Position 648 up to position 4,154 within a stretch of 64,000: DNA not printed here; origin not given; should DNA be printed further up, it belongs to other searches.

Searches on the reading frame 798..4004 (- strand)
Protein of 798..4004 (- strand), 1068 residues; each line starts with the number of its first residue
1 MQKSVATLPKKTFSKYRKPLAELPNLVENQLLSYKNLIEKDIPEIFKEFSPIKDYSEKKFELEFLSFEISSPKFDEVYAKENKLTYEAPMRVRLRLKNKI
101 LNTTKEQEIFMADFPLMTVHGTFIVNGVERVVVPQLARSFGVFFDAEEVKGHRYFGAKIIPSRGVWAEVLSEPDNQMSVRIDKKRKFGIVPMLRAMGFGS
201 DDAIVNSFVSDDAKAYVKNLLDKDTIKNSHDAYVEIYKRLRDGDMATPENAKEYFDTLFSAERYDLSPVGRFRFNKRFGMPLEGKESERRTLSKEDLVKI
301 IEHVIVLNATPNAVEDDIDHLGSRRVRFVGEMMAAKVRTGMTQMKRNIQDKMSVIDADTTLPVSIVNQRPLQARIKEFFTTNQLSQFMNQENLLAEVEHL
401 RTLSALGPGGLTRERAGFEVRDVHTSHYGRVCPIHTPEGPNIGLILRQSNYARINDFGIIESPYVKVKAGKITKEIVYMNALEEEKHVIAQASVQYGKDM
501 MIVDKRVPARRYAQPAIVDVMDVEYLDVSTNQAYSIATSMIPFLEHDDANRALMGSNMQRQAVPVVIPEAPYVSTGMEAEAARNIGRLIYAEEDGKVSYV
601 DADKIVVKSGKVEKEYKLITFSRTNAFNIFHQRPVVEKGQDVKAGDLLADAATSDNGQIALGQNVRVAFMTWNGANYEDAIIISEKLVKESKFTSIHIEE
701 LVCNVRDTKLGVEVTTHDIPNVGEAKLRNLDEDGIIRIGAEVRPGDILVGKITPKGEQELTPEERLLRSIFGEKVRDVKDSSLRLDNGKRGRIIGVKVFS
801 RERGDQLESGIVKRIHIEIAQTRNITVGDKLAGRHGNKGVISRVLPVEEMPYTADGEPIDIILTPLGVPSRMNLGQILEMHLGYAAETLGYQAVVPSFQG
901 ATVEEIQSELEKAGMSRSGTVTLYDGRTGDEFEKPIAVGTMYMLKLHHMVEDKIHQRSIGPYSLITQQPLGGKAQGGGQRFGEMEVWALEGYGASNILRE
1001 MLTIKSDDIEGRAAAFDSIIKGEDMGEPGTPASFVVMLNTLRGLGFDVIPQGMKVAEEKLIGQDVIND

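Call 55: search_protein_families(library=pfam, proteins=[window:798-4004:-], max_evalue=0.00001)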
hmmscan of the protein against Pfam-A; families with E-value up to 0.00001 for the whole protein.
window:798-4004:- (1068 aa): 6 families
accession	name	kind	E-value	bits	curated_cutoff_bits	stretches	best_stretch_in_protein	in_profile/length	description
PF00562.33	RNA_pol_Rpb2_6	-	1.1e-125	420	23.4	1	591-975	2-373/373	RNA polymerase Rpb2, domain 6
PF04565.21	RNA_pol_Rpb2_3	-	8.1e-24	84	21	1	386-454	1-68/68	RNA polymerase Rpb2, domain 3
PF04560.25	RNA_pol_Rpb2_7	-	1.5e-20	73.8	32.1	1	977-1048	1-82/87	RNA polymerase Rpb2, domain 7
PF04561.19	RNA_pol_Rpb2_2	-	5.3e-20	72.3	21.7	1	154-327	19-190/190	RNA polymerase Rpb2, domain 2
PF10385.14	RNA_pol_Rpb2_45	-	1.7e-17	63.7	28.2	1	464-529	1-66/66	RNA polymerase beta subunit external 1 domain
PF04563.20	RNA_pol_Rpb2_1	-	4.2e-17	62.8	28.2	1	25-366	1-196/203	RNA polymerase beta subunit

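Call 77: find_homologous_proteins(query=window:798-4004:-, max_evalue=1e-50)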
Query window:798-4004:- (1068 aa): 8000 proteins with E <= 1e-50 among 8000 candidates; the best 120 are listed.
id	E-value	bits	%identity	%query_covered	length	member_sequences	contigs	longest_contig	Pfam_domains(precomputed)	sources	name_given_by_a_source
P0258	0.0e+0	2267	93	100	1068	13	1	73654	PF04565.22,PF04561.20,PF04560.26,PF10385.15,PF04563.21,PF00562.34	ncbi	-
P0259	0.0e+0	2028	83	100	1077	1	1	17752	PF04565.22,PF04561.20,PF04560.26,PF10385.15,PF04563.21,PF00562.34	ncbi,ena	-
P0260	0.0e+0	2027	84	100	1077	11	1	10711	PF04565.22,PF04561.20,PF04560.26,PF10385.15,PF04563.21,PF00562.34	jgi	jgi:DNA-directed RNA polymerase subunit beta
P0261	0.0e+0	2025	83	100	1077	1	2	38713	PF04565.22,PF04561.20,PF04560.26,PF10385.15,PF04563.21,PF00562.34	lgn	-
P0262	0.0e+0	2025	83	100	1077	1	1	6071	PF04565.22,PF04561.20,PF04560.26,PF10385.15,PF04563.21,PF00562.34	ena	-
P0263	0.0e+0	2025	84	100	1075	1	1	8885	PF04565.22,PF04561.20,PF04560.26,PF10385.15,PF04563.21,PF00562.34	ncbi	-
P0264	0.0e+0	2017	83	100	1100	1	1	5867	PF04565.22,PF04561.20,PF04560.26,PF10385.15,PF04563.21,PF00562.34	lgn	-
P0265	0.0e+0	1913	78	100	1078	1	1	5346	PF04565.22,PF04561.20,PF04560.26,PF10385.15,PF04563.21,PF00562.34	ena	-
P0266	0.0e+0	1908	77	99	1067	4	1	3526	PF04565.22,PF04561.20,PF04560.26,PF10385.15,PF04563.21,PF00562.34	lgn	-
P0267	0.0e+0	1905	78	100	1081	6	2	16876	PF04565.22,PF04561.20,PF04560.26,PF10385.15,PF04563.21,PF00562.34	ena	-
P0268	0.0e+0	1900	77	100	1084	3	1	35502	PF04565.22,PF04561.20,PF04560.26,PF10385.15,PF04563.21,PF00562.34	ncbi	-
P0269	0.0e+0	1900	77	99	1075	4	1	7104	PF04565.22,PF04561.20,PF04560.26,PF10385.15,PF04563.21,PF00562.34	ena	-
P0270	0.0e+0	1893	79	99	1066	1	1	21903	PF04565.22,PF04561.20,PF04560.26,PF10385.15,PF04563.21,PF00562.34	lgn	-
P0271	0.0e+0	1891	78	99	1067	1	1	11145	PF04565.22,PF04561.20,PF04560.26,PF10385.15,PF04563.21,PF00562.34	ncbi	-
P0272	0.0e+0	1888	78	98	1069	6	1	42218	PF04565.22,PF04561.20,PF04560.26,PF10385.15,PF04563.21,PF00562.34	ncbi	-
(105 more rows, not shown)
